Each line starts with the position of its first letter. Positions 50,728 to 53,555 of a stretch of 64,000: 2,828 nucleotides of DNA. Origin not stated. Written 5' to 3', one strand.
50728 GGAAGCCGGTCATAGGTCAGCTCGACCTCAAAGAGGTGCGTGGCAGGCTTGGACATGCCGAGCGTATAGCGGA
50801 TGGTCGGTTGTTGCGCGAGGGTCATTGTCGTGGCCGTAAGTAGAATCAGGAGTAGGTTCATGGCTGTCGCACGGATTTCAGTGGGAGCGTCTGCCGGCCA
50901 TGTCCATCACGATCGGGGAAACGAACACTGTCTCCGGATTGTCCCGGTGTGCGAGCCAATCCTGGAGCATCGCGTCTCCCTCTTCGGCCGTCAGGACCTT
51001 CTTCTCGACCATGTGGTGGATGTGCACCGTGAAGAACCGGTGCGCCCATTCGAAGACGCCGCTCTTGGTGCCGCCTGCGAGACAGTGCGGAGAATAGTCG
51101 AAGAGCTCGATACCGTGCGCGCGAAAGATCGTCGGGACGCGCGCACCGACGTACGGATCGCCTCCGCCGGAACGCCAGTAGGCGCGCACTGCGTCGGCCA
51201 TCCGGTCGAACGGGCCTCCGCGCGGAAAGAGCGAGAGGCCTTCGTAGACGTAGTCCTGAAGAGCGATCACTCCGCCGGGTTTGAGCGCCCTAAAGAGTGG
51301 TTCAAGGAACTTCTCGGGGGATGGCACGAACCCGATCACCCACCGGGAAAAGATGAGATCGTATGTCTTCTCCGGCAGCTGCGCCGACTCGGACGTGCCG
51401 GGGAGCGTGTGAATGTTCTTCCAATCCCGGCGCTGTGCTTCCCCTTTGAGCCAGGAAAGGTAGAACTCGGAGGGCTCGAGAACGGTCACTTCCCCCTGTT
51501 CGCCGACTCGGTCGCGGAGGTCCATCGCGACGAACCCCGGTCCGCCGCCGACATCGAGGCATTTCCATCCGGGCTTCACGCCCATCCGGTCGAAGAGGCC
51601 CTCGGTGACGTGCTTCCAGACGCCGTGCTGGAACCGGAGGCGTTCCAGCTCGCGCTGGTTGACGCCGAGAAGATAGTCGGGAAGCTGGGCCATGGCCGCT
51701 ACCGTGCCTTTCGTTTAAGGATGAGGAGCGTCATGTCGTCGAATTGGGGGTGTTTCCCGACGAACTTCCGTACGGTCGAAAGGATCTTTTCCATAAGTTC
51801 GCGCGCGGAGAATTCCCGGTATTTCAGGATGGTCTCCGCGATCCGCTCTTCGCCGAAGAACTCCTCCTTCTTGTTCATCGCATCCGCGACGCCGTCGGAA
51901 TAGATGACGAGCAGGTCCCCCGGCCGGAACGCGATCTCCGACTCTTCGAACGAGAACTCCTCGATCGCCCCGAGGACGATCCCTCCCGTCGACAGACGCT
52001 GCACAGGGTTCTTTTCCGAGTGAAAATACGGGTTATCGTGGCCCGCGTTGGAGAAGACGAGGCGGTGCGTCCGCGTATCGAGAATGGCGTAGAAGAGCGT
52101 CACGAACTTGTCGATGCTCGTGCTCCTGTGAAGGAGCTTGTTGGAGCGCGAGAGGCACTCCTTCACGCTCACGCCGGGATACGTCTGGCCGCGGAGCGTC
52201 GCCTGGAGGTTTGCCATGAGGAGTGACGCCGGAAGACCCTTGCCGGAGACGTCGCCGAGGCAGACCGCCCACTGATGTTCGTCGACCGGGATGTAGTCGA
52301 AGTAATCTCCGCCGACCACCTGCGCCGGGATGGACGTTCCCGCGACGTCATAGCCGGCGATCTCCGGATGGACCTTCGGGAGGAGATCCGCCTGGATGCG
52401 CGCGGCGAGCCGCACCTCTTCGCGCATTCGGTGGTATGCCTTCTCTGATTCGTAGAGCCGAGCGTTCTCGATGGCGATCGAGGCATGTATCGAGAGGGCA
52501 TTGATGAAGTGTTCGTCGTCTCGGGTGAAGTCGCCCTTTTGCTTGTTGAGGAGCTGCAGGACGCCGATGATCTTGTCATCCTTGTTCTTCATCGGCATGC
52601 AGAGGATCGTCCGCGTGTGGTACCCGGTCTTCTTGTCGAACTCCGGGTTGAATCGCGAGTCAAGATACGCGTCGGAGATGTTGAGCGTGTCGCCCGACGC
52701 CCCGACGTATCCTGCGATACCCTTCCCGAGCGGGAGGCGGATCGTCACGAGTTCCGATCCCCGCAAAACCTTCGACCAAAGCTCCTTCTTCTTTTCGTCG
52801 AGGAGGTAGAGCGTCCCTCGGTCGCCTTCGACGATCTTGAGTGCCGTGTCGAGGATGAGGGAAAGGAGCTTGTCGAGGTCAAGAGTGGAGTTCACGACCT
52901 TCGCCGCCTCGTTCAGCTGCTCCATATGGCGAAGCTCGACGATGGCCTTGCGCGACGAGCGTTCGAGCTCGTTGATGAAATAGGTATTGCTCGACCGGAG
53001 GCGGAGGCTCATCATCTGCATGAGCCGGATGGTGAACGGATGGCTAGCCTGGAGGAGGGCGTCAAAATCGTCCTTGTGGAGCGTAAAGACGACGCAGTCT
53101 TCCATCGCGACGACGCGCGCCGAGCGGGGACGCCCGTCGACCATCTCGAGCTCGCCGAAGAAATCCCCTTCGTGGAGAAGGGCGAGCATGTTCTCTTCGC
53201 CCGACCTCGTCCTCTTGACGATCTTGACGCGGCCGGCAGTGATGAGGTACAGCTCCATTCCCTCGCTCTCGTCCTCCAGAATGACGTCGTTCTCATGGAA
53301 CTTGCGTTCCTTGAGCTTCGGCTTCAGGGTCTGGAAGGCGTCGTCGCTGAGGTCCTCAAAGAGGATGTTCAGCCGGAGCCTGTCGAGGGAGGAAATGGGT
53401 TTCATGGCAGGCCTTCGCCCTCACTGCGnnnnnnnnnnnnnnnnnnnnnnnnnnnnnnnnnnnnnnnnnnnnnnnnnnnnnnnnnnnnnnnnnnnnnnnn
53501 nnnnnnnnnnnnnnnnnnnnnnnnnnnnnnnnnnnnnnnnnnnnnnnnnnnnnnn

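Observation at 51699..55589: Signalling cluster: two paralogous GAF-PP2C (SpoIIE-type) phosphatases bracketing a tandem ABM-domain protein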

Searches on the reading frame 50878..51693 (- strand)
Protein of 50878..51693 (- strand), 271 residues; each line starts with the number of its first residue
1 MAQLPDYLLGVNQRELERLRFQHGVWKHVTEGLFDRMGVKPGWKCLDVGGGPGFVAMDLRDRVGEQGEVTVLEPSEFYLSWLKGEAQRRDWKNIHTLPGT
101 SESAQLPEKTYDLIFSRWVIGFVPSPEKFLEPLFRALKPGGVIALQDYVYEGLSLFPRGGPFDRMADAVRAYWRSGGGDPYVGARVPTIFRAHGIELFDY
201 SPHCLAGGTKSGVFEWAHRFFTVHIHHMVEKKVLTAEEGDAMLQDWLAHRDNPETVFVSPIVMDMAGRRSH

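Call 3: search_protein_families(library=pfam, proteins=[window:50878-51693:-], max_evalue=0.01)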
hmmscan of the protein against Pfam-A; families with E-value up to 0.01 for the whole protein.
window:50878-51693:- (271 aa): 10 families
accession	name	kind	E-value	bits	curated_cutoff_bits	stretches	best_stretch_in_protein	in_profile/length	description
PF08241.18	Methyltransf_11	-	1.3e-14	55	21.2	1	46-144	1-94/95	Methyltransferase domain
PF01209.24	Ubie_methyltran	-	2.6e-14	53.6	20.1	1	22-144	31-150/233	ubiE/COQ5 methyltransferase family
PF13847.12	Methyltransf_31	-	5.4e-14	52.5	27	1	41-149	3-113/145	Methyltransferase domain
PF13649.12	Methyltransf_25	-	4.2e-13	50.2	27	1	46-141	2-97/97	Methyltransferase domain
PF13489.12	Methyltransf_23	-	1.4e-10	41.5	27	1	40-149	21-120/164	Methyltransferase domain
PF08242.18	Methyltransf_12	-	3.5e-10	40.9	30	1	46-143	1-98/98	Methyltransferase domain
PF02527.21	GidB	-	0.00054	19.8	27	1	25-119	30-124/184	rRNA small subunit methyltransferase G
PF05891.18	Methyltransf_PK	-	0.00068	19.7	27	1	45-149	59-163/218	AdoMet dependent proline di-methyltransferase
PF01135.25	PCMT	-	0.0016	18.7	20.3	1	35-143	67-169/210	Protein-L-isoaspartate(D-aspartate) O-methyltransferase (PCMT)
PF08003.17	Methyltransf_9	-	0.006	16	23.8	1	44-152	118-224/315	Protein of unknown function (DUF1698)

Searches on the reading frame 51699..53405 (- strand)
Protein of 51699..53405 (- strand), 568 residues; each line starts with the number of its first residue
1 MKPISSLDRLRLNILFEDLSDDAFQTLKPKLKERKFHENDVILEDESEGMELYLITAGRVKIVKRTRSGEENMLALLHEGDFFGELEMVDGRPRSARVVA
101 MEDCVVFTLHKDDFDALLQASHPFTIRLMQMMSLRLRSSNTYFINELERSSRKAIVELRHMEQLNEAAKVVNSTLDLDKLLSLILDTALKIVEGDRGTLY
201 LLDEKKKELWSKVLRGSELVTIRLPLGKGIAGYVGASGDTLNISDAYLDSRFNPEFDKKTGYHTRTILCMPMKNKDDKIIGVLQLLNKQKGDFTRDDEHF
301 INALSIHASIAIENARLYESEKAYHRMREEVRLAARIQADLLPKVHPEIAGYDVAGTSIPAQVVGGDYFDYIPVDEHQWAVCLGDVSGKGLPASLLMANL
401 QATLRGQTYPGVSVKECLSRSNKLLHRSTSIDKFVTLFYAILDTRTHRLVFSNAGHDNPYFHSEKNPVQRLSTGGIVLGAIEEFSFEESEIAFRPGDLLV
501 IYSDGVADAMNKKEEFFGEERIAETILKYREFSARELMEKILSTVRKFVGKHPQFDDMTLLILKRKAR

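Call 3: search_protein_families(library=pfam, proteins=[window:51699-53405:-], max_evalue=0.01)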
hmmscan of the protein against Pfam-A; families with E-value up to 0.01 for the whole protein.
window:51699-53405:- (568 aa): 5 families
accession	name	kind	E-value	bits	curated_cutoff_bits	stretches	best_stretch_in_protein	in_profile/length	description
PF07228.17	SpoIIE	-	1.5e-48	165.7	25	1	375-565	1-191/192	Stage II sporulation protein E (SpoIIE)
PF00027.35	cNMP_binding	-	4.3e-23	81.5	27.5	1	33-120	1-88/89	Cyclic nucleotide-binding domain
PF01590.32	GAF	-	2.1e-19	70.8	22.4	1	176-312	1-133/133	GAF domain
PF13185.12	GAF_2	-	5.7e-13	49.7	28.6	1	175-313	2-136/136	GAF domain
PF13492.12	GAF_3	-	7.6e-12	46.2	27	1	176-314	1-129/129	GAF domain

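Call 61: search_protein_families(library=ncbifam, proteins=[window:51699-53405:-], max_evalue=0.001)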
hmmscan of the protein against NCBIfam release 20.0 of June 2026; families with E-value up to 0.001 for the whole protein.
window:51699-53405:- (568 aa): 12 families
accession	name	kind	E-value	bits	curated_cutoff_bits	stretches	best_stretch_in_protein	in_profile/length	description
NF045505.1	RR_RssB_Pseudo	equivalog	1.5e-15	57.2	700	1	325-526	150-358/394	two-component system response regulator RssB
NF038263.1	prot_phos_SiaA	equivalog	3.2e-13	49.1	700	1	319-563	403-655/658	biofilm regulation protein phosphatase SiaA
NF041163.2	encap_f2b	equivalog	5.1e-13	49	400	1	15-142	78-207/450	family 2B encapsulin nanocompartment shell protein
NF008732.0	PRK11753.1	equivalog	1.6e-12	47.3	266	1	21-140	13-133/214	cAMP-activated global transcriptional regulator CRP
TIGR02865.1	spore_II_E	equivalog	1.8e-11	42.9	490.8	1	363-564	565-762/764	stage II sporulation protein E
NF007707.0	PRK10402.1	subfamily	4.2e-09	36.3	180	1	27-133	27-133/226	transcriptional regulator YeiL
NF058543.1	ActPatMycb56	equivalog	9.5e-09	34.5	460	1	15-136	3-122/317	acetyltransferase Pat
NF008283.0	PRK11061.1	equivalog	1.6e-08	33.3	583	1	162-327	3-169/748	phosphoenolpyruvate--protein phosphotransferase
TIGR03896.1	cyc_nuc_ocin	subfamily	3.5e-08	33.2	161.05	1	14-136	144-266/317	bacteriocin-type transport-associated protein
TIGR01817.1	nifA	equivalog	6e-07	28.6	528.85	1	161-332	4-175/534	nif-specific transcriptional activator NifA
NF041606.1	dguan_cyc_DgcA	equivalog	6e-06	25.4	370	0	267-320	123-177/340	diguanylate cyclase DgcA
TIGR03697.1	NtcA_cyano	equivalog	0.00013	21.8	244.95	1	51-140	13-104/193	global nitrogen regulator NtcA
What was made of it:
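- Tried and rejected: Rejected at equivalog level (call 61).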

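Call 73: search_protein_families(library=padloc, proteins=[window:51699-53405:-], max_evalue=0.001)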
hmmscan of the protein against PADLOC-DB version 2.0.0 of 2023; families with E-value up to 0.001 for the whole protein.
window:51699-53405:- (568 aa): 4 families
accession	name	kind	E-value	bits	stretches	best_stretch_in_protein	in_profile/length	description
PDLC02371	PycTIR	-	2e-12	45.1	1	22-152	28-154/288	-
PDLC00731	Effector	-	1.1e-11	42.3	1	26-146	35-151/306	TIR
PDLC00732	Effector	-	1e-10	39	1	28-149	33-150/301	TIR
PDLC00734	PycC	-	0.00023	18.4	1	24-120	26-122/374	Pycsar cyclase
